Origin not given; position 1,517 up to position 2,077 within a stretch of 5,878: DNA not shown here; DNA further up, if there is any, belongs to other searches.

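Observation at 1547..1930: vgrG1 ends in an acidic linker plus an AT-rich domain of unknown function, likely a dedicated cargo-loading module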

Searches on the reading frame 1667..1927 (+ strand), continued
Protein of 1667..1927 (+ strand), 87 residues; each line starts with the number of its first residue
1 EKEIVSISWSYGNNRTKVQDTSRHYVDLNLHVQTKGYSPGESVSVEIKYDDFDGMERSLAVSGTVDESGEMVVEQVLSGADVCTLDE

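Call 90: get_annotated_region(hit=H22, flank=4000)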
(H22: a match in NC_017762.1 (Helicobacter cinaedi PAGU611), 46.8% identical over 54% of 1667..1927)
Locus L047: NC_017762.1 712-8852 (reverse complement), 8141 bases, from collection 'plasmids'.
description: Helicobacter cinaedi PAGU611 plasmid pHci1, complete sequence
organism: Helicobacter cinaedi PAGU611 (NCBI taxid 1172562)
taxonomy: Bacteria; Campylobacterota; Epsilonproteobacteria; Campylobacterales; Helicobacteraceae; Helicobacter; Helicobacter cinaedi; Helicobacter cinaedi PAGU611
host: -; source: -; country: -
typing (MOB-suite, as given by PLSDB): non-mobilizable
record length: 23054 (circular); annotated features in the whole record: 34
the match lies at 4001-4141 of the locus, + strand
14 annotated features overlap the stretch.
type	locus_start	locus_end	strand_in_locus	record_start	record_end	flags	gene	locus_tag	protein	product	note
CDS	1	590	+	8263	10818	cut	-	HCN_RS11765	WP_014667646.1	T6SS effector amidase Tae4 family protein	-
CDS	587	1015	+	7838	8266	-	-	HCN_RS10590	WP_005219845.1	hypothetical protein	-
CDS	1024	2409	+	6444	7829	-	-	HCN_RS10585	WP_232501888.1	hypothetical protein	-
CDS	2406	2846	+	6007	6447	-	-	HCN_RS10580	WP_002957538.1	hypothetical protein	-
CDS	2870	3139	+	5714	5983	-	-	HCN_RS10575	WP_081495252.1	T6SS effector amidase Tae4 family protein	-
CDS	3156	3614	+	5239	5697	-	-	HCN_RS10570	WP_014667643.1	hypothetical protein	-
CDS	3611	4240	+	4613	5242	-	-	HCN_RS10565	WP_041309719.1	hypothetical protein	-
CDS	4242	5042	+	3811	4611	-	-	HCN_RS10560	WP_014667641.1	type VI secretion system amidase effector protein Tae4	-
CDS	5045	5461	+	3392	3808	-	-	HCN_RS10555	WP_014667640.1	hypothetical protein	-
CDS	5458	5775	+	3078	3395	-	-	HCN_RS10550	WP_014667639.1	hypothetical protein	-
CDS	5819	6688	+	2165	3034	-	-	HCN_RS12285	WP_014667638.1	hypothetical protein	-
CDS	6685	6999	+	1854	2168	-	-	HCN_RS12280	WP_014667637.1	hypothetical protein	-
CDS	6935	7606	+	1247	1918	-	-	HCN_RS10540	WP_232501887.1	hypothetical protein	-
CDS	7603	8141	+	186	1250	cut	-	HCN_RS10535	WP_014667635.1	hypothetical protein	-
